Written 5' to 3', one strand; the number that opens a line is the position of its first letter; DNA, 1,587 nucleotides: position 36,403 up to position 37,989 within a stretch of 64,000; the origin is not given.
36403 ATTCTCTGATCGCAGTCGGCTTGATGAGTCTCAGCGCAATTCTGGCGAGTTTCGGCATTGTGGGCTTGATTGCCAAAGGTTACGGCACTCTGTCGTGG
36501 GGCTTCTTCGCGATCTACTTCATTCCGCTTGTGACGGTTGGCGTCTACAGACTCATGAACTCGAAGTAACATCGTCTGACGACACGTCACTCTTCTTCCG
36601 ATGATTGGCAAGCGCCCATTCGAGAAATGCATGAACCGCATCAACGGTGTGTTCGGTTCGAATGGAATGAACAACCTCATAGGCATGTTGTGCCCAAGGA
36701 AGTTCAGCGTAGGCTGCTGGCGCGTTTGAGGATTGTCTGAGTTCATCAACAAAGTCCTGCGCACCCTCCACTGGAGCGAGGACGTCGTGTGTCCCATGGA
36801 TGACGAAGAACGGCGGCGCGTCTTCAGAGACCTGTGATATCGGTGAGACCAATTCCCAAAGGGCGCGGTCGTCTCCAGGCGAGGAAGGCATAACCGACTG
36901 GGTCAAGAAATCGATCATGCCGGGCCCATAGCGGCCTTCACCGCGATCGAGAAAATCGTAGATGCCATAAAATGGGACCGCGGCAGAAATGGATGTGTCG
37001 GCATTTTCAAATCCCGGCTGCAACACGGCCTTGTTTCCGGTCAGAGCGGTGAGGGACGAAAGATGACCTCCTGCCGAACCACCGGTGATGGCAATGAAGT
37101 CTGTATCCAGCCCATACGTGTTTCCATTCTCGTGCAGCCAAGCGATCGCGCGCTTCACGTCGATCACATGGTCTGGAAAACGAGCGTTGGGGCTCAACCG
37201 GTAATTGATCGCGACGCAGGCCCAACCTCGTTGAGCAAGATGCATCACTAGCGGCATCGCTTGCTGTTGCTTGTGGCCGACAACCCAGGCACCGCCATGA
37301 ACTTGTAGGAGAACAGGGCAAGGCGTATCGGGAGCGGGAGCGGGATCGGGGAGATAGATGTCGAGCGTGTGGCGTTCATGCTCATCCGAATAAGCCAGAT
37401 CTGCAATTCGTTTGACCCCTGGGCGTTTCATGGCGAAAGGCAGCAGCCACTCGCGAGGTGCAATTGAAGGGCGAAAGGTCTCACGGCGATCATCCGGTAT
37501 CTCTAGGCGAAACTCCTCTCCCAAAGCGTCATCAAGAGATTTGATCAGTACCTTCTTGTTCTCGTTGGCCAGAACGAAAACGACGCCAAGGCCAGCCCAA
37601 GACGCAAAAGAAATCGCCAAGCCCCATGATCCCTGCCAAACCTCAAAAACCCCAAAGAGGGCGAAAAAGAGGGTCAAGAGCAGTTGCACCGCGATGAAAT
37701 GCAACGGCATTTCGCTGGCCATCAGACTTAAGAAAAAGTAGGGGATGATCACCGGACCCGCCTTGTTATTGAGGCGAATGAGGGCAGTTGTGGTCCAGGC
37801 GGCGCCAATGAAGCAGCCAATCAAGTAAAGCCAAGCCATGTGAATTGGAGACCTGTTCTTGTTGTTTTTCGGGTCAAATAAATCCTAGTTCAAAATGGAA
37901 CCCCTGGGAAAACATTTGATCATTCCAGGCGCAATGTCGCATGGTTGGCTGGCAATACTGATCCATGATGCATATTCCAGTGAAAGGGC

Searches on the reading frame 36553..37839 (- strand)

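Call 17: search_protein_families(library=pfam, proteins=[window:36553-37839:-], max_evalue=0.00001)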
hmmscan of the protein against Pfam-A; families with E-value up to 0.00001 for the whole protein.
window:36553-37839:- (428 aa): 4 families
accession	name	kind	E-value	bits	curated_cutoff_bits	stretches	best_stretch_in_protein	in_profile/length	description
PF20434.5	BD-FAE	-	1.7e-49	168.7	26.8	1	159-367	1-215/215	BD-FAE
PF07859.19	Abhydrolase_3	-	5.3e-23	82.3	25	1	177-387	1-208/210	alpha/beta hydrolase fold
PF00326.27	Peptidase_S9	-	2.8e-10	40.5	22.6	1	319-410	120-210/213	Prolyl oligopeptidase family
PF00135.34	COesterase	-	1.1e-08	35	27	1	158-267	87-203/515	Carboxylesterase family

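Call 86: search_protein_families(library=ncbifam, proteins=[window:36553-37839:-], max_evalue=1e-10)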
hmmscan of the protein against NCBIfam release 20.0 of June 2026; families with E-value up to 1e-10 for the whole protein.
window:36553-37839:- (428 aa): 6 families
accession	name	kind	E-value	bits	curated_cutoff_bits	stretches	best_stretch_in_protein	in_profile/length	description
NF052354.1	EstLipQMycob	equivalog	3.3e-91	306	700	1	91-425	84-413/418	esterase LipQ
NF058653.1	LipP1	equivalog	2.9e-22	78.9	350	1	137-267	38-164/300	LipP1 family hormone-sensitive lipase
NF007547.0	PRK10162.1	equivalog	1.7e-18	66.6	389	1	160-317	75-221/321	acetyl esterase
NF033149.0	CHL_hydrolase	equivalog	3.4e-17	62.3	500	1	141-266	45-167/310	chloramphenicol hydrolase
NF058665.1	HaHSL_fam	equivalog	1.6e-12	47.4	320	1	144-266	37-146/260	hormone-sensitive lipase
NF052620.1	AryltfaseLP1002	equivalog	3e-11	43.2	300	0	154-265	11-124/265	lp_1002 family arylesterase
